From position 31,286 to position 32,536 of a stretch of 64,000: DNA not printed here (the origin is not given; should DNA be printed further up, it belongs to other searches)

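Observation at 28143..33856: Four-gene operon: two Tat-exported Gfo/Idh/MocA dehydrogenases, a signal-less ApbE, and a fused membrane/Fe-S/CCG protein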

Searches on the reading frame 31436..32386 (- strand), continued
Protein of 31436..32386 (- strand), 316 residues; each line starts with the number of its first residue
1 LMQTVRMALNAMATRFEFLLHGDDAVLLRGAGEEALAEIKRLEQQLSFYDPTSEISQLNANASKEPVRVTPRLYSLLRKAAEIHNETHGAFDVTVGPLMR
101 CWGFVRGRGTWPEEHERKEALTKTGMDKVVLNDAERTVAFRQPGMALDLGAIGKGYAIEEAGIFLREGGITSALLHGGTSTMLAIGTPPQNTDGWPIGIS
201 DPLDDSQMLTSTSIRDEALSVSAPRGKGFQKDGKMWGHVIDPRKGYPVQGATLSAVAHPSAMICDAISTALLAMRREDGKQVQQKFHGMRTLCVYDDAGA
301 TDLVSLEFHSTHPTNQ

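Call 23: find_encoding_contigs(protein=P0240, flank=8000, max_places=2)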
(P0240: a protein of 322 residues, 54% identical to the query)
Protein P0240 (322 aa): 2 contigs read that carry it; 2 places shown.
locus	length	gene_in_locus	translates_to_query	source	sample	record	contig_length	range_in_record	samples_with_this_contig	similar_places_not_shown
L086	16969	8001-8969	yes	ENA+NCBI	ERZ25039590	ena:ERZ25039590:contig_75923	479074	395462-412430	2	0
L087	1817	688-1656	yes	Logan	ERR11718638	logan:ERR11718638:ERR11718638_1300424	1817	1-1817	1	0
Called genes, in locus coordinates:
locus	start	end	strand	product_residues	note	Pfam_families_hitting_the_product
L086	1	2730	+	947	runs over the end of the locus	PF00072:Response_reg, PF01590:GAF, PF13185:GAF_2, PF00989:PAS, PF08448:PAS_4, PF13188:PAS_8, PF13426:PAS_9, PF00989:PAS, +9 more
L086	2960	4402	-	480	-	-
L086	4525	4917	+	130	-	PF14690:Zn_ribbon_ISL3 (weak)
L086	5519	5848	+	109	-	PF01610:DDE_Tnp_ISL3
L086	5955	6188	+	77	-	-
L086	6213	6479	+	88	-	-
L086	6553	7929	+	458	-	PF01408:GFO_IDH_MocA, PF22725:GFO_IDH_MocA_C3 (faint)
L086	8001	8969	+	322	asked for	PF02424:ApbE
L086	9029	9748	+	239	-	PF01694:Rhomboid, PF08551:DUF1751 (weak)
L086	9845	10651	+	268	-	PF08551:DUF1751 (faint), PF01694:Rhomboid, PF20216:DUF6576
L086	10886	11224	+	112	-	PF00206:Lyase_1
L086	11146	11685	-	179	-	-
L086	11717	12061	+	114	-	PF10397:ADSL_C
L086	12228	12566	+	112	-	PF09394:Inhibitor_I42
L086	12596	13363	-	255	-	PF00112:Peptidase_C1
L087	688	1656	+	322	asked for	PF02424:ApbE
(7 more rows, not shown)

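Call 33: find_encoding_contigs(protein=P0177, flank=7000, max_places=1)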
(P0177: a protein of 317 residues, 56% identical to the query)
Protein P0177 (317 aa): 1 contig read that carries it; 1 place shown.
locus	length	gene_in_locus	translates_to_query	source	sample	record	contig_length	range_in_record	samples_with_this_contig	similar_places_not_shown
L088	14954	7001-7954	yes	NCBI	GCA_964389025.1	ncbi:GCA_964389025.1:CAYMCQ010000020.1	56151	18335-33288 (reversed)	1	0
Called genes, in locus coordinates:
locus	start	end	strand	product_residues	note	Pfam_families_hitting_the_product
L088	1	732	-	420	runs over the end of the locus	PF16257:UxaE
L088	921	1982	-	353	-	PF13428:TPR_14 (faint), PF00515:TPR_1 (weak), PF07719:TPR_2 (weak), PF13424:TPR_12 (weak), PF13432:TPR_16, PF13414:TPR_11 (weak), PF14559:TPR_19 (weak), PF00515:TPR_1 (weak), +3 more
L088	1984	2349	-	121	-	-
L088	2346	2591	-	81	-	-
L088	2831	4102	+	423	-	PF12704:MacB_PCD, PF02687:FtsX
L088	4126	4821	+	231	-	PF00005:ABC_tran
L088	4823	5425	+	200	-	PF05724:TPMT, PF13649:Methyltransf_25, PF13847:Methyltransf_31, PF08241:Methyltransf_11, PF08242:Methyltransf_12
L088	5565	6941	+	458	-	PF01408:GFO_IDH_MocA, PF22725:GFO_IDH_MocA_C3 (faint), PF02894:GFO_IDH_MocA_C (faint)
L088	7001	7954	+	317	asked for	PF02424:ApbE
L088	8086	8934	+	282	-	PF01694:Rhomboid, PF20216:DUF6576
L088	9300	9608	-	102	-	-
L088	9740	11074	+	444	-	PF00206:Lyase_1, PF10397:ADSL_C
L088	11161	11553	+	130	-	PF13366:PDDEXK_3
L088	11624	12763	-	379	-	PF03825:Nuc_H_symport, PF07690:MFS_1, PF12832:MFS_1_like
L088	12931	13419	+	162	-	PF01272:GreA_GreB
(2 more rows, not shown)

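Call 34: find_encoding_contigs(protein=P0229, flank=7000, max_places=1)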
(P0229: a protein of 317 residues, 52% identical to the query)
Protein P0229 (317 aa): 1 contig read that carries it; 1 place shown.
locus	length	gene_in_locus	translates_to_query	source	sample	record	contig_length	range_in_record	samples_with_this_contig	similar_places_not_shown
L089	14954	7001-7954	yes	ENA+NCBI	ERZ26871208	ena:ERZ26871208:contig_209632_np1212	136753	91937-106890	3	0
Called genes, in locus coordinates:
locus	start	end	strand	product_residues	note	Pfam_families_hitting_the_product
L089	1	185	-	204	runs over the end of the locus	-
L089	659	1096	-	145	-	PF22091:DUF6941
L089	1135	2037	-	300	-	PF00763:THF_DHG_CYH, PF02882:THF_DHG_CYH_C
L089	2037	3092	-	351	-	PF08239:SH3_3 (weak)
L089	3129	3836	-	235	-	PF01479:S4, PF00849:PseudoU_synth_2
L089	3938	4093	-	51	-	-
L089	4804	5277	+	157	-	PF00072:Response_reg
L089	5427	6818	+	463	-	PF01408:GFO_IDH_MocA, PF19051:GFO_IDH_MocA_C2 (faint), PF22725:GFO_IDH_MocA_C3 (weak)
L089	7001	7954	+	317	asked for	PF02424:ApbE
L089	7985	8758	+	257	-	PF01694:Rhomboid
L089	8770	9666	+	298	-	PF01694:Rhomboid, PF20216:DUF6576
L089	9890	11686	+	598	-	PF17210:SdrD_B (faint), PF07210:DUF1416 (faint), PF13620:CarboxypepD_reg (faint), PF13715:CarbopepD_reg_2 (faint), PF20598:DUF6795 (faint)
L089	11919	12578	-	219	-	-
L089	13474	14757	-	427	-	PF01011:PQQ (faint), PF13360:PQQ_2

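Call 35: find_encoding_contigs(protein=P0235, flank=7000, max_places=1)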
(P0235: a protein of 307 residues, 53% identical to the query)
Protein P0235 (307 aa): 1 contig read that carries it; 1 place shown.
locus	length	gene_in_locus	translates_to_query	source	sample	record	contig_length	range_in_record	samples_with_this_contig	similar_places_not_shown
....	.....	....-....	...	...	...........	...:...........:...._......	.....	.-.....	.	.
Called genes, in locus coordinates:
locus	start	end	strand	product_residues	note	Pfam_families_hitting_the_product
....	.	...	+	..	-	?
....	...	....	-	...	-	-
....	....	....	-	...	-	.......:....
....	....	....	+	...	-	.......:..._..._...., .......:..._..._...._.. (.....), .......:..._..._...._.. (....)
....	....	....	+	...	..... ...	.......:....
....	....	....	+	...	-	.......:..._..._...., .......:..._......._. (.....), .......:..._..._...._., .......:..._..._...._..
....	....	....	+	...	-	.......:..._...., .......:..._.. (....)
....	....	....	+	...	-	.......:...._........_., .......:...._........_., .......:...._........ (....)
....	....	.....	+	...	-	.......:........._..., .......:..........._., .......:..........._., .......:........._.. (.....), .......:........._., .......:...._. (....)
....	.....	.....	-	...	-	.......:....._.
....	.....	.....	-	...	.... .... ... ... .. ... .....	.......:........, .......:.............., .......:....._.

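Call 36: find_encoding_contigs(protein=P0238, flank=7000, max_places=1)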
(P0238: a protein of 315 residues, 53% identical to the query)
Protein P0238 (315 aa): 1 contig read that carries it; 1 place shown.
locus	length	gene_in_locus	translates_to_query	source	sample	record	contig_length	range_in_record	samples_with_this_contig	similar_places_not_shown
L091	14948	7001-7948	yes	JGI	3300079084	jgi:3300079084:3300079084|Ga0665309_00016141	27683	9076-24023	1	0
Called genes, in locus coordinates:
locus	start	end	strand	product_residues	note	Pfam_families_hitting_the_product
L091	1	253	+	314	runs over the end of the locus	PF12686:DUF3800 (weak)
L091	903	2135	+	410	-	PF00871:Acetate_kinase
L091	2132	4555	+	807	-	PF09364:XFP_N, PF03894:XFP, PF09363:XFP_C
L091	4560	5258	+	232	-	PF00480:ROK (weak)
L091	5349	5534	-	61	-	-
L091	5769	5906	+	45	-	-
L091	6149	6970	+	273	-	PF07963:N_methyl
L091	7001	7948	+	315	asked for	PF02424:ApbE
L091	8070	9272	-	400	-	PF17785:PUA_3, PF10672:Methyltrans_SAM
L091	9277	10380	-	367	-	PF00005:ABC_tran, PF13304:AAA_21 (faint)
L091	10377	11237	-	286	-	PF00528:BPD_transp_1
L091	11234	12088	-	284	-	PF00528:BPD_transp_1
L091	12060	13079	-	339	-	PF13531:SBP_bac_11, PF01547:SBP_bac_1, PF13343:SBP_bac_6 (weak)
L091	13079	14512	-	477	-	PF07396:Porin_O_P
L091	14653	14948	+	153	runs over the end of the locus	PF02082:Rrf2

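Call 43: find_related_loci(query=A2, collection=metagenome_contigs, flank=8000)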
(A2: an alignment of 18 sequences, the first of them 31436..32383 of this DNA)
Query A2 (315 aa) in metagenome_contigs; peptide patterns used: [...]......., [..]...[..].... (x = any residue, [..] = any of these).
600 stretches matched a pattern (row limit reached: there are more); 572 encode a relative of the query (tblastn E <= 1e-3); the best 80 are kept; 80 distinct loci.
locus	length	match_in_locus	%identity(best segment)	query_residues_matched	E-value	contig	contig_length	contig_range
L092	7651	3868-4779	54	1-297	2e-100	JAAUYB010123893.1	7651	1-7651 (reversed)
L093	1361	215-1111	51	1-296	9e-105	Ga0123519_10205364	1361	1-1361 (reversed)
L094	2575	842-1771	54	1-303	2e-100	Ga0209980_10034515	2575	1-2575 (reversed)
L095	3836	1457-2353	52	1-296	2e-96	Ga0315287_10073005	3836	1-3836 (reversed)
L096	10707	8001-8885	52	1-293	5e-94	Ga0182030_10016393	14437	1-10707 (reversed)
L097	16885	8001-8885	52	2-293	3e-94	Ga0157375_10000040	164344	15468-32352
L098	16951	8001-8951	50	1-304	1e-93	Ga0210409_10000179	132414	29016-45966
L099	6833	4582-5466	52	1-293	3e-93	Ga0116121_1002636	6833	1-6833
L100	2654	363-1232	52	2-292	1e-94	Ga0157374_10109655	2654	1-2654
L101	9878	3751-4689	50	2-300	1e-90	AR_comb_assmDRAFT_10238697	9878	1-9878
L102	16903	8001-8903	51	1-298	4e-90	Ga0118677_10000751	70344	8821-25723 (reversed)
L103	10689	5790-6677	51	4-296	5e-90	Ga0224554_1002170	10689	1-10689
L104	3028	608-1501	51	4-298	3e-90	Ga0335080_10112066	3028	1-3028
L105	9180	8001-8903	50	1-298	1e-88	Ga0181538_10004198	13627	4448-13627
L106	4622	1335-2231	50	3-298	6e-89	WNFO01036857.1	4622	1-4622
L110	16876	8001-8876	48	1-293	3e-87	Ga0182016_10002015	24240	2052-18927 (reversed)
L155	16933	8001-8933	40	1-303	8e-67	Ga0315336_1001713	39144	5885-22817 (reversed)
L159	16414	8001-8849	42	10-292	5e-64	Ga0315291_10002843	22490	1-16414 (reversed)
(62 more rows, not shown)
